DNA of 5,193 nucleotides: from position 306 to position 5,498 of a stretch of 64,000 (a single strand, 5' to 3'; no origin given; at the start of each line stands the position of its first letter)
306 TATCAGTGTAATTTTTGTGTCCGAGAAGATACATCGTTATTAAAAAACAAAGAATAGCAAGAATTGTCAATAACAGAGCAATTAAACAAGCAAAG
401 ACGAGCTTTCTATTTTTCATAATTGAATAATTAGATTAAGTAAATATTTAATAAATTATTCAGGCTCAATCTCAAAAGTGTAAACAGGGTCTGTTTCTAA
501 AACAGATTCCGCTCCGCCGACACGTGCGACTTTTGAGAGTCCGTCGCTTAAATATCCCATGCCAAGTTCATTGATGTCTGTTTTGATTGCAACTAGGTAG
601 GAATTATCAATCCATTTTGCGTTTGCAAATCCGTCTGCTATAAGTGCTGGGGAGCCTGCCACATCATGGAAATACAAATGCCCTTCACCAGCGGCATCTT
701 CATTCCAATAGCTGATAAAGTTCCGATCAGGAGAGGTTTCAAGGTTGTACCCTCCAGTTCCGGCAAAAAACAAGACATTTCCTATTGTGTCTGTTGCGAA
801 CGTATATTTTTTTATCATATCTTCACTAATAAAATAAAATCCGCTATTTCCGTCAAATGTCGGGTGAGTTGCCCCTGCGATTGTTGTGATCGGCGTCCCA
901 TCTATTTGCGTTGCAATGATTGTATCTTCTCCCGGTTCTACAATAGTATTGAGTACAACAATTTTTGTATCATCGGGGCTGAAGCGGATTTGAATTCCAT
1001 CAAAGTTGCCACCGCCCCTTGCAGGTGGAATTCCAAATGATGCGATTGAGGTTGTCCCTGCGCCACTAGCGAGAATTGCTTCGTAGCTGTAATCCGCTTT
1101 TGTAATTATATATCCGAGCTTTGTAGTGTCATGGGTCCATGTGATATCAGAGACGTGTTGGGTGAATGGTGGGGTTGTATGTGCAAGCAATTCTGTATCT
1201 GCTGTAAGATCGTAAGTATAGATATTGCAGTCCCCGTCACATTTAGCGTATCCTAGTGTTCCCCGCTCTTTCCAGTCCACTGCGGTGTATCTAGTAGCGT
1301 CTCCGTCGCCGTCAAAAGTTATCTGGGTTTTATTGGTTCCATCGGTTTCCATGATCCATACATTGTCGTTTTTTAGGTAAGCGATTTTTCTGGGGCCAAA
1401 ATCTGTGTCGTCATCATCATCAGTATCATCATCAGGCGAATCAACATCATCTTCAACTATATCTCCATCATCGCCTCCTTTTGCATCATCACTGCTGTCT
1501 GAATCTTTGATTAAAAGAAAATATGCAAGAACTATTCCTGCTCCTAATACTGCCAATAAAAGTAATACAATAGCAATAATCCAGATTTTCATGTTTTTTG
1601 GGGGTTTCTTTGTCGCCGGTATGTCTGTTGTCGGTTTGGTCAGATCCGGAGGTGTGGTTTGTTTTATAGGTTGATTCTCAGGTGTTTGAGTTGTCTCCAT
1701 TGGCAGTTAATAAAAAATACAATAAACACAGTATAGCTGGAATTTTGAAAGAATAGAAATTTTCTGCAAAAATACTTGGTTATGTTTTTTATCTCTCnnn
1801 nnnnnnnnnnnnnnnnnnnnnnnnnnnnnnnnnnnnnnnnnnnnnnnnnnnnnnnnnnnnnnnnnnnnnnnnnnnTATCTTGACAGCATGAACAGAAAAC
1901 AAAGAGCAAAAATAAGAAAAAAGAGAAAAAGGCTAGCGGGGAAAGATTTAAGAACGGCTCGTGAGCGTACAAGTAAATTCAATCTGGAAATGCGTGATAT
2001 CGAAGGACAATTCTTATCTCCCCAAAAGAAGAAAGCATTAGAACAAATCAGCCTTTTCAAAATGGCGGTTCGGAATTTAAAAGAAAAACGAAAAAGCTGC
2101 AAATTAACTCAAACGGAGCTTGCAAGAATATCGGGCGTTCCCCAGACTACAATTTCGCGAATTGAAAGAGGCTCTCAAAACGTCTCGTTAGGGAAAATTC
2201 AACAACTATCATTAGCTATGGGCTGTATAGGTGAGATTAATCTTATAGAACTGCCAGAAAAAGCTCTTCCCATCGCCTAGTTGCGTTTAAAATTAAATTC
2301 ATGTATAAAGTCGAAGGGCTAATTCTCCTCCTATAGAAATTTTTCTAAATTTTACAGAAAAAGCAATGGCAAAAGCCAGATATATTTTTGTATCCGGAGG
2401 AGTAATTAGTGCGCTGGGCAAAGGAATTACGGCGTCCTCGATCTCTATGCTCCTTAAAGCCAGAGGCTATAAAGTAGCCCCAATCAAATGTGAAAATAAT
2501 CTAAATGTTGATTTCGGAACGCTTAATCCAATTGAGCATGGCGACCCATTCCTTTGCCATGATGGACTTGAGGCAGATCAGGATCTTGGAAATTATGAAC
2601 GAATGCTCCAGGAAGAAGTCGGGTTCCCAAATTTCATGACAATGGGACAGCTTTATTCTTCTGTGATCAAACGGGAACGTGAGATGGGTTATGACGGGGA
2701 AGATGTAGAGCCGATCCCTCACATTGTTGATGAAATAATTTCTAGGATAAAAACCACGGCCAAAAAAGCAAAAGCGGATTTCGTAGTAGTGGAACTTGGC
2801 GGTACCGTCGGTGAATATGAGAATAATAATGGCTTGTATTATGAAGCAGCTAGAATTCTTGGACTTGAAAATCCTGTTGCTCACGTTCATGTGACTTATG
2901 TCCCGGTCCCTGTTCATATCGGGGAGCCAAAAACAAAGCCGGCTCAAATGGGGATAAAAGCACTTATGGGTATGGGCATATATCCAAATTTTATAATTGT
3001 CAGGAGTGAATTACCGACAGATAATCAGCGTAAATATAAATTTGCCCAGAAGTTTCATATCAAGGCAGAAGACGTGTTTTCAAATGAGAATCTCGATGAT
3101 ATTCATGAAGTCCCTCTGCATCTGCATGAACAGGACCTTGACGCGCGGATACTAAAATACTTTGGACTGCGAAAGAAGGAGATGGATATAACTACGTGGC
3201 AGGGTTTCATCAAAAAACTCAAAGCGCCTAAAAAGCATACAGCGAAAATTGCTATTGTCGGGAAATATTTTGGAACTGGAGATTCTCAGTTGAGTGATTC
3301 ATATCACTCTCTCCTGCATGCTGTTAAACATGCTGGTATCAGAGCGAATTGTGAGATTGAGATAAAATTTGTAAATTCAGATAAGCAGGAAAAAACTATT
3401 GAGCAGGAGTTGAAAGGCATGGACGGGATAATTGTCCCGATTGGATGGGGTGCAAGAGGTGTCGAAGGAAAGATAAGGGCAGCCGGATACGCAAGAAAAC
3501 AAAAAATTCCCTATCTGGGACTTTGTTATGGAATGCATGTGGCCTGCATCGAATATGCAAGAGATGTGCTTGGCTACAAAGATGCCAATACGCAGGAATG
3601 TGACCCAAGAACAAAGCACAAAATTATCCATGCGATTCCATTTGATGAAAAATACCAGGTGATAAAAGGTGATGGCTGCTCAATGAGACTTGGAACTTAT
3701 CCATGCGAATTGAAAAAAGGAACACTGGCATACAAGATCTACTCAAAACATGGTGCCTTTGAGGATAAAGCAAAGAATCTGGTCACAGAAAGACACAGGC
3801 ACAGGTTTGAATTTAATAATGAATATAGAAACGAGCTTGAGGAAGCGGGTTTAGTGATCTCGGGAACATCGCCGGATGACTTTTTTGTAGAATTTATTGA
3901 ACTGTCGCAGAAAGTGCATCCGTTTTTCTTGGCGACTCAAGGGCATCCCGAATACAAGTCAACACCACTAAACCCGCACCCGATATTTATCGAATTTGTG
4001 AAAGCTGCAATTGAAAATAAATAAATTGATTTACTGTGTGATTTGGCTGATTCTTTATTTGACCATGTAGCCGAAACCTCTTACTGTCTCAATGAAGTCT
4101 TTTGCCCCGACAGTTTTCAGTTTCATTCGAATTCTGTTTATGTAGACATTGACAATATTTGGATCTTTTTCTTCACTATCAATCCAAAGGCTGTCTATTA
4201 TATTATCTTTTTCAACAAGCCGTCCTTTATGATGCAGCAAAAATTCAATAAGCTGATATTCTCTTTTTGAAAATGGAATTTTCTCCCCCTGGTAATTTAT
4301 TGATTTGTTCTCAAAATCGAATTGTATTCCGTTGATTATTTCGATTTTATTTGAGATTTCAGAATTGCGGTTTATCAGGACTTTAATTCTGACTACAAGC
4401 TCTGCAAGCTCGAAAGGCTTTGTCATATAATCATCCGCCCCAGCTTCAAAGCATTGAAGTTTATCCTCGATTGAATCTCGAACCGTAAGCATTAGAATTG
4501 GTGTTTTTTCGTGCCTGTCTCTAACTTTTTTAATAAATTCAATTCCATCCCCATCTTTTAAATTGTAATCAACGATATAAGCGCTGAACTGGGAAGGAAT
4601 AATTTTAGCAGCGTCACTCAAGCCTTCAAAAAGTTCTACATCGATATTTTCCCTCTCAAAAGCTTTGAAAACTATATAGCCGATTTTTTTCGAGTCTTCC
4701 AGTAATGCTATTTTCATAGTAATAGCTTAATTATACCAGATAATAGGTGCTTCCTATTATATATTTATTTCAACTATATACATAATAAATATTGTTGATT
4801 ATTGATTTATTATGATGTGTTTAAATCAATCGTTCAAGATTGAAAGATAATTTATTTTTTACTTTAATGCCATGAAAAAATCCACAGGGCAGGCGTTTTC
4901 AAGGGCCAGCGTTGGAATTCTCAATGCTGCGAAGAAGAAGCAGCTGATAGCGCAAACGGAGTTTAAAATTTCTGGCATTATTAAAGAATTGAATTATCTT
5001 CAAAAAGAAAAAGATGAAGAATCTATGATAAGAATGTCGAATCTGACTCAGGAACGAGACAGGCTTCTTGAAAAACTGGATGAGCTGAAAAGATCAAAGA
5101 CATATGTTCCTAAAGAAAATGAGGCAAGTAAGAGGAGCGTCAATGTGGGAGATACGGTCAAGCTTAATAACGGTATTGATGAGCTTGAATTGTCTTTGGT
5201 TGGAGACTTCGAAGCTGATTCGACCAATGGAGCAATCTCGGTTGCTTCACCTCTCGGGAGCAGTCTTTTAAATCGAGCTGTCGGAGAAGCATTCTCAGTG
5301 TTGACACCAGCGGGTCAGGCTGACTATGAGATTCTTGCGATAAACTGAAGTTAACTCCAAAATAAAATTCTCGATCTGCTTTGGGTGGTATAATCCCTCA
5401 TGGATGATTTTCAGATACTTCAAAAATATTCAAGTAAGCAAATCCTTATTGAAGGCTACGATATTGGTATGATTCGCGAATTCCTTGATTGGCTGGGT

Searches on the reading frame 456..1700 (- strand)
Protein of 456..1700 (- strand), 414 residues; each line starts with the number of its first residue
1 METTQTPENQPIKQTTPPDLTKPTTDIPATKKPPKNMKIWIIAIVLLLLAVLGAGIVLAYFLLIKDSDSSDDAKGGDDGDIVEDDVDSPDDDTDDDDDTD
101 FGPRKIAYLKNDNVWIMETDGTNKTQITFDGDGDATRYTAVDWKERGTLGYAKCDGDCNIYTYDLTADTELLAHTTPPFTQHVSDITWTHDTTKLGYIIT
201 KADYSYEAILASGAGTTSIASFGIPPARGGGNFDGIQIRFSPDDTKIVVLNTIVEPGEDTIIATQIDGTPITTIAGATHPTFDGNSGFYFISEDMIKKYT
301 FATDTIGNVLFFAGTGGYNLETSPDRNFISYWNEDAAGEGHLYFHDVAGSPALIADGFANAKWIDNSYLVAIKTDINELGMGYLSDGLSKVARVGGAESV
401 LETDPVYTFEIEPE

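Call 11: search_protein_families(library=pfam, proteins=[window:456-1700:-], max_evalue=0.01)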
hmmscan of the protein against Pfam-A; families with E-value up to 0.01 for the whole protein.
window:456-1700:- (414 aa): 1 family
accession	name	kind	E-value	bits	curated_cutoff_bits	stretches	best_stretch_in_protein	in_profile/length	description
PF00930.27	DPPIV_N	-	0.0056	15.9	22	0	104-143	55-93/354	Dipeptidyl peptidase IV (DPP IV) N-terminal region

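Call 118: find_encoding_contigs(protein=window:456-1700:-, flank=10000, max_places=1)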
Protein window:456-1700:- (414 aa): 1 contig read that carries it; 1 place shown.
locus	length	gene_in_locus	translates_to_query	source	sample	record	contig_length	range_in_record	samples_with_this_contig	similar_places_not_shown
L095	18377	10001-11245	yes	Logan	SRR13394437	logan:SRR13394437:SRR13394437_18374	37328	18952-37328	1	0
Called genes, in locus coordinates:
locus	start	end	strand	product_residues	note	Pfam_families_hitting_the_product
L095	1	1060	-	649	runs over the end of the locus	PF19077:Big_13 (faint), PF05345:He_PIG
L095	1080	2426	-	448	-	PF01547:SBP_bac_1, PF13416:SBP_bac_8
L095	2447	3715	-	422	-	PF11258:DUF3048, PF17479:DUF3048_C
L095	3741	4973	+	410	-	-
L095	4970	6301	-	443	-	PF08245:Mur_ligase_M, PF02875:Mur_ligase_C, PF27239:FOL3_C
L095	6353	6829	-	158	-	PF27918:MIPOL1_N (weak), PF01272:GreA_GreB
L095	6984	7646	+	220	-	PF00072:Response_reg, PF00486:Trans_reg_C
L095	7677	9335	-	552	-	PF06418:CTP_synth_N, PF00117:GATase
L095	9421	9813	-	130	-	PF13560:HTH_31, PF01381:HTH_3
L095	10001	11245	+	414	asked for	-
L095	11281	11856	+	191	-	PF10648:Gmad2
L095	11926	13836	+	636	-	PF01411:tRNA-synt_2c, PF07973:tRNA_SAD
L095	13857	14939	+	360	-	PF01565:FAD_binding_4 (faint), PF02873:MurB_C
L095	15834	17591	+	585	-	PF02518:HATPase_c (weak), PF13589:HATPase_c_3, PF01119:DNA_mis_repair, PF08676:MutL_C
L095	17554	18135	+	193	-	PF02643:DUF192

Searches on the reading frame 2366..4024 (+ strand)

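Call 11: search_protein_families(library=pfam, proteins=[window:2366-4024:+], max_evalue=0.01)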
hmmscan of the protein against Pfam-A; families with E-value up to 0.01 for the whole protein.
window:2366-4024:+ (552 aa): 3 families
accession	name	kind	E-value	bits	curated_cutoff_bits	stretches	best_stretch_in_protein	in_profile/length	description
PF06418.20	CTP_synth_N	-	1.5e-81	274.1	26.1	1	5-267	1-264/265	CTP synthase N-terminus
PF00117.34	GATase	-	3.8e-30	105.4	22.8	1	309-546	2-189/190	Glutamine amidotransferase class-I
PF01656.29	CbiA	-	0.0014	19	25.4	1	17-145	10-54/125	CobQ/CobB/MinD/ParA nucleotide binding domain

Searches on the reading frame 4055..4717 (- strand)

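Call 11: search_protein_families(library=pfam, proteins=[window:4055-4717:-], max_evalue=0.01)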
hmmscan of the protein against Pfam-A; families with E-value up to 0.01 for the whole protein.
window:4055-4717:- (220 aa): 3 families
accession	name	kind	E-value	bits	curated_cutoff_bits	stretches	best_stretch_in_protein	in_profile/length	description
PF00486.34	Trans_reg_C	-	9.6e-22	77.3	26.2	1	144-218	1-76/77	Transcriptional regulatory protein, C terminal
PF00072.30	Response_reg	-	2e-20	73.5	30.2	1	3-111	1-110/111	Response regulator receiver domain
PF03709.21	OKR_DC_1_N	-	0.0023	18.6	29.3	1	18-85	11-77/111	Orn/Lys/Arg decarboxylase, N-terminal domain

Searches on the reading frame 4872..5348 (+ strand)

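Call 11: search_protein_families(library=pfam, proteins=[window:4872-5348:+], max_evalue=0.01)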
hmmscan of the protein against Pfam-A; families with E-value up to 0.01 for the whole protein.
window:4872-5348:+ (158 aa): 2 families
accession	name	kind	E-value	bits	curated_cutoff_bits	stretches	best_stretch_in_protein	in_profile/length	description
PF01272.25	GreA_GreB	-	1.1e-17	64.2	26.9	1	87-158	3-76/77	Transcription elongation factor, GreA/GreB, C-term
PF11855.13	DUF3375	-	0.00072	19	28.6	1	27-95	112-180/474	Protein of unknown function (DUF3375)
